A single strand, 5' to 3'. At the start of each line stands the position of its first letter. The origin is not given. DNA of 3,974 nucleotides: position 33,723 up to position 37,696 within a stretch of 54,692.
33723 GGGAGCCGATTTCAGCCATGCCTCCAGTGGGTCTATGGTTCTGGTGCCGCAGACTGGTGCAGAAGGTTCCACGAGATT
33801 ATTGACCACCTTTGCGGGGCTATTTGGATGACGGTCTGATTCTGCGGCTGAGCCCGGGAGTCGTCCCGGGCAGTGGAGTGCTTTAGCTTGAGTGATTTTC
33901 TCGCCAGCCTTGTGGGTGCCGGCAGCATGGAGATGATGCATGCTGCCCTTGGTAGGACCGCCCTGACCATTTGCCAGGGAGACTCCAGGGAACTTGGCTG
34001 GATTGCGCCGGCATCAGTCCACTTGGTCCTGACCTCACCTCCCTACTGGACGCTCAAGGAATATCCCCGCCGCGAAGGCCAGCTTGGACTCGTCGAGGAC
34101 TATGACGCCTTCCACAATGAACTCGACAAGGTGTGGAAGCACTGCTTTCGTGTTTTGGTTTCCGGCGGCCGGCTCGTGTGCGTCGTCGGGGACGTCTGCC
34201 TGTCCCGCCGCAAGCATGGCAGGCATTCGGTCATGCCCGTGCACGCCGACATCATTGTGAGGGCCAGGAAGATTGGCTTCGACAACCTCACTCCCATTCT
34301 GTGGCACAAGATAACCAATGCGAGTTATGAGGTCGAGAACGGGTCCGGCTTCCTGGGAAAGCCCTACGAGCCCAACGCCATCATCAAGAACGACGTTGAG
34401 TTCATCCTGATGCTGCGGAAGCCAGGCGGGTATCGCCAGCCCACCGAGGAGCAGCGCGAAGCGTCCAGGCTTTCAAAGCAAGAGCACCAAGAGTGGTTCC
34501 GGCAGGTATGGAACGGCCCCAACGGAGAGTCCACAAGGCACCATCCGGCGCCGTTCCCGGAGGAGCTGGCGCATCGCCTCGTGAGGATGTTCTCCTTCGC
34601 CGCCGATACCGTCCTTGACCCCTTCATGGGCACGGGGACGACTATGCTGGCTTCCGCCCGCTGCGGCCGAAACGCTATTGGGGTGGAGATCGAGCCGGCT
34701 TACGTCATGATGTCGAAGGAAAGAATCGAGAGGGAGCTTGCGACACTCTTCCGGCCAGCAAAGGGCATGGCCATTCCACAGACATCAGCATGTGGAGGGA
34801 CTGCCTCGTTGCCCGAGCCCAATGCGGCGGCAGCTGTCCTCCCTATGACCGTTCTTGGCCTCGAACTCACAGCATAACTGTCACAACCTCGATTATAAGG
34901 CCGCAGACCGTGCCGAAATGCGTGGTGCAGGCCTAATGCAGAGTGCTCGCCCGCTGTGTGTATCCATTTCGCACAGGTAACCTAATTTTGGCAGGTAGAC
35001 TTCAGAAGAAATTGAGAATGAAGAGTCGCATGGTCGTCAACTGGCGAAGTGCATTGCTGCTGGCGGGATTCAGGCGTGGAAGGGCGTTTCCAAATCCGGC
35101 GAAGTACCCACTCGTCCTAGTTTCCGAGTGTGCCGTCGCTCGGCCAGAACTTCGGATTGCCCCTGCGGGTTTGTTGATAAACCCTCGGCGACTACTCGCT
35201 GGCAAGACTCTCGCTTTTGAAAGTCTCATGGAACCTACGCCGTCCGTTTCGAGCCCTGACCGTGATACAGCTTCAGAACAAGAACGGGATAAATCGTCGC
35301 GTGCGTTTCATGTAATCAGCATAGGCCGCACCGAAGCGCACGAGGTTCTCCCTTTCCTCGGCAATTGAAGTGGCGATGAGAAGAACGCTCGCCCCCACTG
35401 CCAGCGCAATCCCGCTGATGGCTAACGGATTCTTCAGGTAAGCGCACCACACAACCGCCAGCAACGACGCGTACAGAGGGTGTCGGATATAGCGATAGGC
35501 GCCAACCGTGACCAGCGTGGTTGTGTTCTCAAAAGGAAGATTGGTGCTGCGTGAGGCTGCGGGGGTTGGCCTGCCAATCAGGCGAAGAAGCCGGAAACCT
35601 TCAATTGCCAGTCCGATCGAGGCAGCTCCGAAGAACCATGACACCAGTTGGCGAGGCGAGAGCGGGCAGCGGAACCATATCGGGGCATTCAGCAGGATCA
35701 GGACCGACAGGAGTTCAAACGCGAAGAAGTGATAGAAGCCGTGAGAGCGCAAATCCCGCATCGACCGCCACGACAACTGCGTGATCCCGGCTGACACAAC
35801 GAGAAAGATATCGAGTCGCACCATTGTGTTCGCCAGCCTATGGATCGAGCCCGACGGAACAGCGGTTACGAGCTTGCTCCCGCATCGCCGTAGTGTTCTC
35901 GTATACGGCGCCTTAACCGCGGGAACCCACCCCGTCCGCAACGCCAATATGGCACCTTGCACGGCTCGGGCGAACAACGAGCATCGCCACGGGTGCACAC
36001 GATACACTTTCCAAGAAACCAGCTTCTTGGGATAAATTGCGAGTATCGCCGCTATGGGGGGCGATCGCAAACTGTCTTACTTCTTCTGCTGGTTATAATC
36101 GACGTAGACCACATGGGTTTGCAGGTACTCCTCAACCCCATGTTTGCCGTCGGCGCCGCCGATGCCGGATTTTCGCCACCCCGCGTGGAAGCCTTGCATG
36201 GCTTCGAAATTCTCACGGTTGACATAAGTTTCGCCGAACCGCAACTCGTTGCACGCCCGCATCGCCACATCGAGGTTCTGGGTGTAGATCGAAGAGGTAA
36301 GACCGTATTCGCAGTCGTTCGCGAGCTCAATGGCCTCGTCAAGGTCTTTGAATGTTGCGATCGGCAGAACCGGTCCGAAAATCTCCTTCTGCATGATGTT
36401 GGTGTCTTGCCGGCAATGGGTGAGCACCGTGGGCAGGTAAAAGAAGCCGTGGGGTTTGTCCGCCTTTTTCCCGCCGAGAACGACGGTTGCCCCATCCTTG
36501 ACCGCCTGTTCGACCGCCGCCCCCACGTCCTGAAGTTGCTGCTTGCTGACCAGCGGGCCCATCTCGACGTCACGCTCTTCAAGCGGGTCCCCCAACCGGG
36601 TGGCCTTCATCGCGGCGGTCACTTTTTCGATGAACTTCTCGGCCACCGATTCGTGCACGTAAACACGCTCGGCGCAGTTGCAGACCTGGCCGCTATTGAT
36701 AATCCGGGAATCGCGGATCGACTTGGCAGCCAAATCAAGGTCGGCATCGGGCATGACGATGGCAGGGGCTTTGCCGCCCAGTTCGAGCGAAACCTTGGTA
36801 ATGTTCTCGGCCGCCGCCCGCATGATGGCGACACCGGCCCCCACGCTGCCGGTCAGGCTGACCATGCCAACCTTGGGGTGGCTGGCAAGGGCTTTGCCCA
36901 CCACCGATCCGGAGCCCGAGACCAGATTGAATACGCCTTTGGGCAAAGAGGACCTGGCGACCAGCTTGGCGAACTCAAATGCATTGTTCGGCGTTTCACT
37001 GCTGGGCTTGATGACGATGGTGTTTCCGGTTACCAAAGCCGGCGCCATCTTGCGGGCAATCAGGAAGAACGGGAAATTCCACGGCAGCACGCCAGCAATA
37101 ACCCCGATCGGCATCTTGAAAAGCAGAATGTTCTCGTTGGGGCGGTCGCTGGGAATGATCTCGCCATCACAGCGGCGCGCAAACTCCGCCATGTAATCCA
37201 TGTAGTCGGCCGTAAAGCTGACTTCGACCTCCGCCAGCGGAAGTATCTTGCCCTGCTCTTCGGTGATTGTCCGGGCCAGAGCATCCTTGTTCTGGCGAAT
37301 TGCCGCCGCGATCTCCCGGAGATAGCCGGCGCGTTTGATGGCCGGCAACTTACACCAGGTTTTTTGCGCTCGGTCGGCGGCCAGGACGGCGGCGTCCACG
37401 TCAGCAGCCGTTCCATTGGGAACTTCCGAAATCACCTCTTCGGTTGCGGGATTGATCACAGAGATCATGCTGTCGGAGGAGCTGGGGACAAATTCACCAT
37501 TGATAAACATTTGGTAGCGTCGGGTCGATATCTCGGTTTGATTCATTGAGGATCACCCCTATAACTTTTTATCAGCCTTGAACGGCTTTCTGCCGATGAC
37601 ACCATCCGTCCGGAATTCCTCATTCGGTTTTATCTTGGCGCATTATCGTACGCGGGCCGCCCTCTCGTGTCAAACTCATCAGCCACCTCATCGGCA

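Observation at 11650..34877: Five DNA methyltransferase genes in one island, with no recognisable endonuclease partner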

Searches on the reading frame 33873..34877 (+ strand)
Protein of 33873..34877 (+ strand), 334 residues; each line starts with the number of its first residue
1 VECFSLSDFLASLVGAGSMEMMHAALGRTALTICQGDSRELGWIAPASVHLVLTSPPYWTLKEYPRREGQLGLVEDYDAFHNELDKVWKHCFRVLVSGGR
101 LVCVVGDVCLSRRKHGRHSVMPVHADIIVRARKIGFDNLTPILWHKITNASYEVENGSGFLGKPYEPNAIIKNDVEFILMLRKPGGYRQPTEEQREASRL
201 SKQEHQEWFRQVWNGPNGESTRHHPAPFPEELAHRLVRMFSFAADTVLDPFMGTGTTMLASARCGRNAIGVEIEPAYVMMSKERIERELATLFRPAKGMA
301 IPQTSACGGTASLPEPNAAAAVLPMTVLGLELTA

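Call 4: search_protein_families(library=pfam, proteins=[window:33873-34877:+], max_evalue=0.01)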
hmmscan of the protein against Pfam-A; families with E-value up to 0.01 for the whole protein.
window:33873-34877:+ (334 aa): 4 families
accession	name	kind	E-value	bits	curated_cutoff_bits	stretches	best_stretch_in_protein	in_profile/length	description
PF01555.25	N6_N4_Mtase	-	1.2e-41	143.5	26.7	1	49-283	1-221/221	DNA methylase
PF01170.24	UPF0020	-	0.00022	21.4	22.3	1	222-273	6-58/197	RMKL-like, methyltransferase domain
PF13649.12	Methyltransf_25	-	0.0068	17.5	27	0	247-294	1-51/97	Methyltransferase domain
PF08241.18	Methyltransf_11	-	0.0078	17.3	21.2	0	82-103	74-95/95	Methyltransferase domain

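Call 45: search_solved_structures(query=window:33873-34877:+, max_evalue=0.00001)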
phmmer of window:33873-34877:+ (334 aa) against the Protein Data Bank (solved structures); distinct sequences matched with E-value up to 0.00001: 12.
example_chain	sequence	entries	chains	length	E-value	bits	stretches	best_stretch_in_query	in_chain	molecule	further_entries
2zie_A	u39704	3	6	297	1.6e-111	375.8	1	35-290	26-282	Putative modification methylase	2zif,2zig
8s9m_A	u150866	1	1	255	7.3e-12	48.2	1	202-286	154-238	DNA cytosine-N4 methyltransferase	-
8s9n_A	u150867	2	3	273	8.9e-12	47.9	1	202-286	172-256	DNA cytosine-N4 methyltransferase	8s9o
6pbd_A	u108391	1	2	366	6.1e-10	41.9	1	219-287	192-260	Modification methylase CcrMI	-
8urk_A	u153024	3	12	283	7.6e-10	41.5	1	223-287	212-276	Methyltransferase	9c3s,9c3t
9c3u_A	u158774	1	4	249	1.1e-09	41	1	223-285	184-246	Methyltransferase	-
1g60_A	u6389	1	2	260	2.6e-08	36.5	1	203-280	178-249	Adenine-specific Methyltransferase MboIIA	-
5hek_A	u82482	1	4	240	9.2e-08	34.7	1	218-286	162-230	Adenine specific DNA methyltransferase (DpnA)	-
5hfj_A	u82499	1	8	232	1.3e-07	34.2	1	218-285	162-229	Adenine specific DNA methyltransferase (DpnA)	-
1boo_A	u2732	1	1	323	3.8e-07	32.6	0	222-284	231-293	PROTEIN (N-4 CYTOSINE-SPECIFIC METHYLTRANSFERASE PVU II)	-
1eg2_A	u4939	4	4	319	5e-07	32.3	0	208-278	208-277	MODIFICATION METHYLASE RSRI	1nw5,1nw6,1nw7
1nw8_A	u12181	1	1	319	5.2e-07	32.2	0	207-278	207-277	MODIFICATION METHYLASE RSRI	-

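Call 93: search_protein_families(library=ncbifam, proteins=[window:33873-34877:+], max_evalue=0.00001)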
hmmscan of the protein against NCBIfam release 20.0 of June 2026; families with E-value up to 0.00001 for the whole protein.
window:33873-34877:+ (334 aa): 3 families
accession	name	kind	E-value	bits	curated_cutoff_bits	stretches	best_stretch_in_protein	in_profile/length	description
NF008572.0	PRK11524.1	equivalog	9.7e-16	57.7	292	1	222-286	193-257/294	adenine-specific DNA-methyltransferase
NF050803.1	DnaMtaseCcrMCaul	equivalog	1.2e-13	50.7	830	1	219-288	181-250/350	adenine-specific DNA-methyltransferase CcrM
NF010253.0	PRK13699.1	subfamily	1.2e-09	38.2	244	1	221-287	141-207/226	DNA methyltransferase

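Call 103: find_related_loci(query=window:33873-34877:+, collection=viral_contigs, flank=10000)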
Query window:33873-34877:+ (334 aa) in viral_contigs; peptide patterns used: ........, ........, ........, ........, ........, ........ (x = any residue, [..] = any of these).
30 stretches matched a pattern; 23 encode a relative of the query (tblastn E <= 1e-3); 23 distinct loci.
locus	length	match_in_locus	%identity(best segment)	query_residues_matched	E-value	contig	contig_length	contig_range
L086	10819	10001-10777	62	36-293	2e-112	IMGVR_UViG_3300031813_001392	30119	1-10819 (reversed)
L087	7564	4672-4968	38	193-287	1e-11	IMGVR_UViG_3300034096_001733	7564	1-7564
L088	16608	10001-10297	38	193-287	1e-11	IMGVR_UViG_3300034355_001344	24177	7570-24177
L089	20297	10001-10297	38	193-287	1e-11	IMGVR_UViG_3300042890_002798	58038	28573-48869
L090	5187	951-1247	38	193-287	1e-11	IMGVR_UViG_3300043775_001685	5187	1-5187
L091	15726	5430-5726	38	193-287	1e-11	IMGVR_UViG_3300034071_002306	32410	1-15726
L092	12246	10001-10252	35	218-303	1e-11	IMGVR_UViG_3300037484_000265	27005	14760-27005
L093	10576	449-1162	25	26-285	3e-11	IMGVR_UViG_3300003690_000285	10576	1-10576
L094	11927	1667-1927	33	209-292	8e-11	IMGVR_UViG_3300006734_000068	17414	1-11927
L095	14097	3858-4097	35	209-285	1e-10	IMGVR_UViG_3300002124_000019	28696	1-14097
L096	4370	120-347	34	217-292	1e-10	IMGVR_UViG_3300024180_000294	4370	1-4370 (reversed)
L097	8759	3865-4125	34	214-301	1e-9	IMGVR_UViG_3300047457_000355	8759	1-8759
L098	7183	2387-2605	36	214-287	2e-9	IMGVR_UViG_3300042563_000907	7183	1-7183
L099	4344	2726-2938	38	214-285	3e-9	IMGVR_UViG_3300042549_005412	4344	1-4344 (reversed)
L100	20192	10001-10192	36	224-287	4e-9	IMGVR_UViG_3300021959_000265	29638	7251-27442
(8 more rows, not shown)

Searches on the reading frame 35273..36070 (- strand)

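Call 4: search_protein_families(library=pfam, proteins=[window:35273-36070:-], max_evalue=0.01)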
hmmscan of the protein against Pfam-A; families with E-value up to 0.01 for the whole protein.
window:35273-36070:- (265 aa): 2 families
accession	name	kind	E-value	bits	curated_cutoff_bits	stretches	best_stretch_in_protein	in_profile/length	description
PF04140.19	ICMT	-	7.4e-06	26.7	24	1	176-243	25-93/95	Isoprenylcysteine carboxyl methyltransferase (ICMT) family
PF04191.18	PEMT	-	0.00021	22.1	25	1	181-240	37-96/105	Phospholipid methyltransferase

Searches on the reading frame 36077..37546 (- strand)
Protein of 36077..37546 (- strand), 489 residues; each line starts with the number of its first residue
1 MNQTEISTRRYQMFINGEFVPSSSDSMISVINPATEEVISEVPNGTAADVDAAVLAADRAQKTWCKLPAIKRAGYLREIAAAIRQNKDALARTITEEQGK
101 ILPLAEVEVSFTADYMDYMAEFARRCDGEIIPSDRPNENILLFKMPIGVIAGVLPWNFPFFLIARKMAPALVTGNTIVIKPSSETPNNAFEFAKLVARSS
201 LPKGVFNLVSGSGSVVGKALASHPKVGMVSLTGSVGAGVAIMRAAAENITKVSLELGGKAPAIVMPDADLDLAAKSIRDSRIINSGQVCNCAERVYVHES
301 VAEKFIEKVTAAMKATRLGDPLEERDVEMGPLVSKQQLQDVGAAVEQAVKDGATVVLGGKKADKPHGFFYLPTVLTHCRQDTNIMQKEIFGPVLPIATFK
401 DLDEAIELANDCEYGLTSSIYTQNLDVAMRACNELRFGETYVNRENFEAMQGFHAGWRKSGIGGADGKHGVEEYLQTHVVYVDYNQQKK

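Call 4: search_protein_families(library=pfam, proteins=[window:36077-37546:-], max_evalue=0.01)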
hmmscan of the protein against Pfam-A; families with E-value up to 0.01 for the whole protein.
window:36077-37546:- (489 aa): 1 family
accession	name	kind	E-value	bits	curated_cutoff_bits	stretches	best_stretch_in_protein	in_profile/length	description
PF00171.27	Aldedh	-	3.9e-166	553.6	23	1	19-480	1-461/461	Aldehyde dehydrogenase family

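Call 82: list_cluster_members(proteins=[window:36077-37546:-, window:3310-4839:-, window:456-2384:+, window:8170-9465:-, window:33873-34877:+, window:13519-14763:-, window:9717-10856:-, window:49089-50381:+])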
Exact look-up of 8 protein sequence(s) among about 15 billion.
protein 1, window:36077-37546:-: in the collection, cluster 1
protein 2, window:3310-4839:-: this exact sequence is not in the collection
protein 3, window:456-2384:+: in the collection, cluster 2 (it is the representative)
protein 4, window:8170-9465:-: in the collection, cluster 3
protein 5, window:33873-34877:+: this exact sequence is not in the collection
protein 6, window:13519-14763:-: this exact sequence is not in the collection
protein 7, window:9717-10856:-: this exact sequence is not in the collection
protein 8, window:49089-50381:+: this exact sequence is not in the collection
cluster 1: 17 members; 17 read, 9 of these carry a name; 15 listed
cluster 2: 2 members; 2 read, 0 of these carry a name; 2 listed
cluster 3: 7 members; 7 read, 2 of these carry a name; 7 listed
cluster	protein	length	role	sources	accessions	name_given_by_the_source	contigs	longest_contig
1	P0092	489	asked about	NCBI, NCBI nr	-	-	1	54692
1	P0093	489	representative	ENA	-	-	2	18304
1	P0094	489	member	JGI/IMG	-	lactaldehyde dehydrogenase/glycolaldehyde dehydrogenase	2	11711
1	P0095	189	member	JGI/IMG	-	lactaldehyde dehydrogenase/glycolaldehyde dehydrogenase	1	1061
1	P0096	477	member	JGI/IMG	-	lactaldehyde dehydrogenase/glycolaldehyde dehydrogenase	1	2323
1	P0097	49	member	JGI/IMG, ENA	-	hypothetical protein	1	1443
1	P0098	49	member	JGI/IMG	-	hypothetical protein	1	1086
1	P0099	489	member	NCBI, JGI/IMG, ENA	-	lactaldehyde dehydrogenase/glycolaldehyde dehydrogenase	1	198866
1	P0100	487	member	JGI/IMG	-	lactaldehyde dehydrogenase/glycolaldehyde dehydrogenase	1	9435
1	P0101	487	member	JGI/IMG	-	lactaldehyde dehydrogenase/glycolaldehyde dehydrogenase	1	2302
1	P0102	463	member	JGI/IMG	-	lactaldehyde dehydrogenase/glycolaldehyde dehydrogenase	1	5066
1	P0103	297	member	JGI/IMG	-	-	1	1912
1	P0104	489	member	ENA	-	-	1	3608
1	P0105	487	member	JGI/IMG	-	-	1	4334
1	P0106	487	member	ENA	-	-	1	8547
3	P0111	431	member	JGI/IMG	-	amino acid transporter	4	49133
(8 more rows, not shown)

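Call 83: find_encoding_contigs(protein=P0111, flank=10000, max_places=4)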
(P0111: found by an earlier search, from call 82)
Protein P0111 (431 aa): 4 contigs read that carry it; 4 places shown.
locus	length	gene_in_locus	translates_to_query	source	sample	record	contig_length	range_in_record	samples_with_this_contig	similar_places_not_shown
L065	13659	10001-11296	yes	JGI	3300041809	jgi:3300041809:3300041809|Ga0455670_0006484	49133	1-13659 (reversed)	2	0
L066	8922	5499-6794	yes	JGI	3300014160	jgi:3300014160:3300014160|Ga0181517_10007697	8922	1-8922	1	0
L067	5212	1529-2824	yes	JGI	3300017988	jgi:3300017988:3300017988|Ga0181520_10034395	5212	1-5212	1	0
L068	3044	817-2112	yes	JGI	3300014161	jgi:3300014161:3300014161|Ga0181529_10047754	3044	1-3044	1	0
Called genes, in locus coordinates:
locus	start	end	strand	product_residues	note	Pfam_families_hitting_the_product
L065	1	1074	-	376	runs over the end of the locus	PF01565:FAD_binding_4, PF02873:MurB_C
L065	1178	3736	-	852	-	PF22124:Glyco_hydro_95_cat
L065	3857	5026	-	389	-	PF03781:FGE-sulfatase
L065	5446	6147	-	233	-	-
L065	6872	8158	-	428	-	PF01120:Alpha_L_fucos, PF14871:GHL6 (weak)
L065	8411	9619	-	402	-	-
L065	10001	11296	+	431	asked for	PF13520:AA_permease_2, PF00324:AA_permease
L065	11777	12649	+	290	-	PF03966:Trm112p, PF01209:Ubie_methyltran, PF13489:Methyltransf_23, PF13649:Methyltransf_25, PF13847:Methyltransf_31, PF08241:Methyltransf_11, PF08242:Methyltransf_12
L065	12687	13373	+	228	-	PF00440:TetR_N, PF16859:TetR_C_11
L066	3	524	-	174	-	?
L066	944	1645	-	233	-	-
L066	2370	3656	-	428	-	PF01120:Alpha_L_fucos, PF14871:GHL6 (weak)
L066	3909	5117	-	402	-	-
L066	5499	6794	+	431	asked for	PF13520:AA_permease_2, PF00324:AA_permease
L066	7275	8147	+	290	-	PF03966:Trm112p, PF01209:Ubie_methyltran, PF13489:Methyltransf_23, PF13649:Methyltransf_25, PF13847:Methyltransf_31, PF08241:Methyltransf_11, PF08242:Methyltransf_12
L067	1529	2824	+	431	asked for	PF13520:AA_permease_2, PF00324:AA_permease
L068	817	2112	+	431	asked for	PF13520:AA_permease_2, PF00324:AA_permease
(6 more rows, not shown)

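Call 85: find_encoding_contigs(protein=P0099, flank=10000, max_places=3)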
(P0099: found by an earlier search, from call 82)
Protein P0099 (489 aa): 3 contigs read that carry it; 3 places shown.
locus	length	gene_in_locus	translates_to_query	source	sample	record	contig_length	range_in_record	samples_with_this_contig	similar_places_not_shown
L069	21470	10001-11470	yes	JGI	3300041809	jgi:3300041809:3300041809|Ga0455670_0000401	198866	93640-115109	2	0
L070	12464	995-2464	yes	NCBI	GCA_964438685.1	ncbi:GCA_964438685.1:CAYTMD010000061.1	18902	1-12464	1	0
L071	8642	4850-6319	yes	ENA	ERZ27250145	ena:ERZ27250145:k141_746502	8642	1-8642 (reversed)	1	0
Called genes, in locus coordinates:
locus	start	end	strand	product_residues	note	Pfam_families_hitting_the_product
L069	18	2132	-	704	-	PF14522:Cytochrome_C7 (faint), PF22113:Mtrc-MtrF_II-IV_dom (faint), PF09699:Paired_CXXCH_1 (faint), PF00034:Cytochrom_C, PF02433:FixO (weak), PF00034:Cytochrom_C, PF13442:Cytochrome_CBB3 (weak)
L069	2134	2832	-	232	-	PF00032:Cytochrom_B_C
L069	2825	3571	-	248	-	PF00033:Cytochrome_B, PF14358:DUF4405 (weak), PF13631:Cytochrom_B_N_2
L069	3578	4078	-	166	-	PF00355:Rieske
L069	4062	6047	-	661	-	PF13187:Fer4_9 (faint), PF13237:Fer4_10 (faint), PF14691:Fer4_20, PF01266:DAO (weak), PF07992:Pyr_redox_2, PF13450:NAD_binding_8, PF12838:Fer4_7, PF00037:Fer4 (weak), +3 more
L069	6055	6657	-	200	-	PF00127:Copper-bind (weak), PF13620:CarboxypepD_reg (weak), PF13715:CarbopepD_reg_2 (weak), PF14686:fn3_3 (weak)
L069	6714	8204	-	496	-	-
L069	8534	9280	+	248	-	PF00027:cNMP_binding, PF13545:HTH_Crp_2, PF00325:Crp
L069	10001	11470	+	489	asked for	PF00171:Aldedh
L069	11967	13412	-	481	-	-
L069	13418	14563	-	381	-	PF23381:Beta-prop_IFT122_1st (weak), PF25174:Beta-prop_THOC3 (faint), PF21783:YNCE (faint), PF23414:Beta-prop_EML_2 (faint)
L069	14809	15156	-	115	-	-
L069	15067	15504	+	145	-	-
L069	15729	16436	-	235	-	-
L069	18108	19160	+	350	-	PF00356:LacI, PF00532:Peripla_BP_1, PF13407:Peripla_BP_4, PF13377:Peripla_BP_3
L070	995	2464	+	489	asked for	PF00171:Aldedh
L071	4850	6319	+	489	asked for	PF00171:Aldedh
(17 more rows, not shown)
